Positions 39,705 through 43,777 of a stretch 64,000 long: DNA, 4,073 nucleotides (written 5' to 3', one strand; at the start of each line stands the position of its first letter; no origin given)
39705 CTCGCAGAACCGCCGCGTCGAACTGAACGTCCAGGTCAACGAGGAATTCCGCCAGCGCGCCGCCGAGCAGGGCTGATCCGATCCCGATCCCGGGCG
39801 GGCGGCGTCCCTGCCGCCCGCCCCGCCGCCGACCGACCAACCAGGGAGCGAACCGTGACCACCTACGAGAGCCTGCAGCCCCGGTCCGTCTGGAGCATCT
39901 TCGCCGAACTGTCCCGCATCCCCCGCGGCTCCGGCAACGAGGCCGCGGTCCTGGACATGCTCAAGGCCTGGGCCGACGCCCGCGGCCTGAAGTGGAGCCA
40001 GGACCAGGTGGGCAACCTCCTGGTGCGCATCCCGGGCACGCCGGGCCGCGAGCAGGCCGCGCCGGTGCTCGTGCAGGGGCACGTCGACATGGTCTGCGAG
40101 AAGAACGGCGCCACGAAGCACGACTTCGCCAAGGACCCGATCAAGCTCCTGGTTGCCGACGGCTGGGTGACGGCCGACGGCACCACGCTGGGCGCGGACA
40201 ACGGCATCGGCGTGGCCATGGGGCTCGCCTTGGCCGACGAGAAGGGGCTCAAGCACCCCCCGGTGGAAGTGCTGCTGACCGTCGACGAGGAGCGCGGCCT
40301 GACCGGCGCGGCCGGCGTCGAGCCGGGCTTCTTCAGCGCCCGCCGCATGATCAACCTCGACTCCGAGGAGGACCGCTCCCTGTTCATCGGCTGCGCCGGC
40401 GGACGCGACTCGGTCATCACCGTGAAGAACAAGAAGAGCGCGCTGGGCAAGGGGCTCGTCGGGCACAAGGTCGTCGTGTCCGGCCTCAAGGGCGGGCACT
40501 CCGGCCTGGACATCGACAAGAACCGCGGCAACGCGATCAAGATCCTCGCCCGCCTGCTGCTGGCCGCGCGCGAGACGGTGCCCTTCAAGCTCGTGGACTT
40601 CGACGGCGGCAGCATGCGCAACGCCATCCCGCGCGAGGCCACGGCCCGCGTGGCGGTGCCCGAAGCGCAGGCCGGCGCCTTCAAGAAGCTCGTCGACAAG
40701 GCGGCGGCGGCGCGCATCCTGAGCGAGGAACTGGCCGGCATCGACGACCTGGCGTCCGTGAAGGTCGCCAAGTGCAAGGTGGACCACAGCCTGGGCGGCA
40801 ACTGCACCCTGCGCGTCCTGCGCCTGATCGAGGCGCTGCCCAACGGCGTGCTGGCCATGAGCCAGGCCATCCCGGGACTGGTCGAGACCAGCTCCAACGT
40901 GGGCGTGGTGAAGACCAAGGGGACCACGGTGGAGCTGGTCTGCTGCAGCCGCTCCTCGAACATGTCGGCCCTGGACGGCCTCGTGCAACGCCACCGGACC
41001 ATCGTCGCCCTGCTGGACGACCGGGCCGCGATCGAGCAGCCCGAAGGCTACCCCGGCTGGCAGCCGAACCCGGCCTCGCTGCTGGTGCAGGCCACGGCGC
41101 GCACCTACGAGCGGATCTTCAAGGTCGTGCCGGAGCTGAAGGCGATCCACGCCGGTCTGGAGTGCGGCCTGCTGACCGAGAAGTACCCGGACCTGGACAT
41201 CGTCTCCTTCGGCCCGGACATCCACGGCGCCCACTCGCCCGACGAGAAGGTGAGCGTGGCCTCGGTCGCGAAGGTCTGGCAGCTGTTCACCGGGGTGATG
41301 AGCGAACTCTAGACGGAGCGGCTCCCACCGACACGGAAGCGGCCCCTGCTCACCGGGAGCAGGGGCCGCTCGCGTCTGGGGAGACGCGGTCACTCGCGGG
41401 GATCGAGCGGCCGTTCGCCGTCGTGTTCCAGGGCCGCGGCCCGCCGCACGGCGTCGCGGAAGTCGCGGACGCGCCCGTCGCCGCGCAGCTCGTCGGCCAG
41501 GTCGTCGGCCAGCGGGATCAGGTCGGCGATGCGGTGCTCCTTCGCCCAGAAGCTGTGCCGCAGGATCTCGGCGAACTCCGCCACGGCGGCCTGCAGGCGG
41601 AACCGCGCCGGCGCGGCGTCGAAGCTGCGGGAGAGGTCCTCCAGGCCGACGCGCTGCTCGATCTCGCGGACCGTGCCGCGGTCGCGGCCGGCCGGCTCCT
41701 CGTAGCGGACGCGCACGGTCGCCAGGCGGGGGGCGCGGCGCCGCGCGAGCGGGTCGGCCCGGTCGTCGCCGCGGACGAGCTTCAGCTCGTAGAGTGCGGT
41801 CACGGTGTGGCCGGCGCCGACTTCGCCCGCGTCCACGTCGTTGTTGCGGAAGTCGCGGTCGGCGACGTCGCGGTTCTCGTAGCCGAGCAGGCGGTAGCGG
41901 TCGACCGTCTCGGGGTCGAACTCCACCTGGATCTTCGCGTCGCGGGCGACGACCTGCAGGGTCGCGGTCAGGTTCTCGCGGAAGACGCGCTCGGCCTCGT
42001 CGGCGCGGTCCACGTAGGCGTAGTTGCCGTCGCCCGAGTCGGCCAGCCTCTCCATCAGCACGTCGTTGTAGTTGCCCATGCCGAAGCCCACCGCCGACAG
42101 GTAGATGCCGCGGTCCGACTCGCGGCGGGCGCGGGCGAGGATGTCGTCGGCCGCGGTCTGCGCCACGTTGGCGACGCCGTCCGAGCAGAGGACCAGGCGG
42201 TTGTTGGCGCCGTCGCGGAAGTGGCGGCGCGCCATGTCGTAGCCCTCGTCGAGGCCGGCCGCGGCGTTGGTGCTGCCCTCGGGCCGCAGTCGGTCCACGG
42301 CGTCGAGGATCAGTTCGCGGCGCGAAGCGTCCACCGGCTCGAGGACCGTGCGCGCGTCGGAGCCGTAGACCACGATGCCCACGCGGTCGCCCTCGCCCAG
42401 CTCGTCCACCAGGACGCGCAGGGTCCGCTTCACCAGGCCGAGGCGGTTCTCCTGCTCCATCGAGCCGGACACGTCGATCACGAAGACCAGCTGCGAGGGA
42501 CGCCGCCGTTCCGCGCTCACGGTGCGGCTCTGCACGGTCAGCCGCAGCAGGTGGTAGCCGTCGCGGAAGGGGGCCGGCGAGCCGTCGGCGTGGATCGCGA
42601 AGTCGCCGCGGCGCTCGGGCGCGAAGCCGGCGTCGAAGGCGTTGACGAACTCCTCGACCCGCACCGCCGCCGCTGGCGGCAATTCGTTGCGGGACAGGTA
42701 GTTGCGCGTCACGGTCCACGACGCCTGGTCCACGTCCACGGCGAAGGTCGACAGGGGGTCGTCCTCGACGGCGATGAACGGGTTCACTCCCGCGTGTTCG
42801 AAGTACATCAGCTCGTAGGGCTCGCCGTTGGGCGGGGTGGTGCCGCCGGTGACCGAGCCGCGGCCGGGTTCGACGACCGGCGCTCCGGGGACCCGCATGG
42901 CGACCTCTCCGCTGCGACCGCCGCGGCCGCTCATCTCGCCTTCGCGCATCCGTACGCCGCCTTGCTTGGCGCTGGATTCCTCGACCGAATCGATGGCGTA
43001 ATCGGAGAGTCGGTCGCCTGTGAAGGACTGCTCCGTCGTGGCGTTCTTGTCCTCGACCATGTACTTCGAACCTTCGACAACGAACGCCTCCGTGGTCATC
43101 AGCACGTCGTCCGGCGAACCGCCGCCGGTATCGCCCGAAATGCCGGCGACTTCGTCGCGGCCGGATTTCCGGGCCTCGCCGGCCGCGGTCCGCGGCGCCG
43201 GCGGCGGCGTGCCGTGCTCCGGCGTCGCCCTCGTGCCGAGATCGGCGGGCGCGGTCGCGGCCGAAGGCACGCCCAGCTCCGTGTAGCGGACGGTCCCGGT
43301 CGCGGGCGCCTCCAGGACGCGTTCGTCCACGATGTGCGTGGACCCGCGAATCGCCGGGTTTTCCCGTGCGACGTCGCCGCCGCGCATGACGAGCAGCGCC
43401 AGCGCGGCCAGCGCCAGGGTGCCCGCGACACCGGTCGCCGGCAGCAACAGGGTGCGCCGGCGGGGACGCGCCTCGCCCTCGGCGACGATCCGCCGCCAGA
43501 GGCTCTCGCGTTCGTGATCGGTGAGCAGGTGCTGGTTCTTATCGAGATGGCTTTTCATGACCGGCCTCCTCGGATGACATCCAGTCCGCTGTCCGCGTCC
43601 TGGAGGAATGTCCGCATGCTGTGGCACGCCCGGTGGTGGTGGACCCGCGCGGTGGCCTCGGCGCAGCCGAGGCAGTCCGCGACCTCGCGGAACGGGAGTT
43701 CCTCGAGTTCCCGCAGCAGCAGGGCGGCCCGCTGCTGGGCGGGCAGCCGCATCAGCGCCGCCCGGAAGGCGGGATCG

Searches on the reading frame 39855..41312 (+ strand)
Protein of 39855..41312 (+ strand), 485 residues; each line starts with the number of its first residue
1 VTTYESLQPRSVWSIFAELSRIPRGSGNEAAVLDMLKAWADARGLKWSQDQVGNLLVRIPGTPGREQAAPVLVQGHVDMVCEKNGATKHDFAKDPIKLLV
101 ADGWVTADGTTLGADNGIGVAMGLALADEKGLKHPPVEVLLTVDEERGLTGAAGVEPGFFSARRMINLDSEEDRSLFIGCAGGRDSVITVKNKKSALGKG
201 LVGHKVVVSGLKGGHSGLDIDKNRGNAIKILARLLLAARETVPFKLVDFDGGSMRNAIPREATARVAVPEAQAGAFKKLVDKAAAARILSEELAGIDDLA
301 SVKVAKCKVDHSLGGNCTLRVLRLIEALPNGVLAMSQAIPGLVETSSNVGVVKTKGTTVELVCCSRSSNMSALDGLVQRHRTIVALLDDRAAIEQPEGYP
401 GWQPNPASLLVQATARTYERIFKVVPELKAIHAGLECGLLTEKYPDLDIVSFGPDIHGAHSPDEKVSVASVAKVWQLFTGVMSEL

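Call 56: search_protein_families(library=pfam, proteins=[window:39855-41312:+], max_evalue=0.00001)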
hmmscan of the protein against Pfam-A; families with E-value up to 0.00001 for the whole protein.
window:39855-41312:+ (485 aa): 2 families
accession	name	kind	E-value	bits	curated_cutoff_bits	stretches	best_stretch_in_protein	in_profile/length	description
PF01546.33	Peptidase_M20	-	1.9e-13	51.2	24.6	1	73-482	2-204/206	Peptidase family M20/M25/M40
PF07687.19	M20_dimer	-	1.5e-09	38.2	21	1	209-285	4-97/107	Peptidase dimerisation domain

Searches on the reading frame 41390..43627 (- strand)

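Call 56: search_protein_families(library=pfam, proteins=[window:41390-43627:-], max_evalue=0.00001)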
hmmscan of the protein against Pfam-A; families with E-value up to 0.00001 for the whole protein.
window:41390-43627:- (745 aa): 5 families
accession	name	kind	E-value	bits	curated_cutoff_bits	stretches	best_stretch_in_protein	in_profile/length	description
PF12034.13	YfbK_C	-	3.7e-38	132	25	1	555-713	1-165/184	Uncharacterized protein YfbK, C-terminal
PF12450.13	vWF_A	-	1.5e-21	76.6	25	1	275-362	6-94/94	von Willebrand factor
PF00092.34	VWA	-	3.3e-21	76.7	23.8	1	380-546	2-169/174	von Willebrand factor type A domain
PF13519.12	VWA_2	-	3e-15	57.2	27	1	380-484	1-106/107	von Willebrand factor type A domain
PF13768.12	VWA_3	-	5e-11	43.3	27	1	379-536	2-153/155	von Willebrand factor type A domain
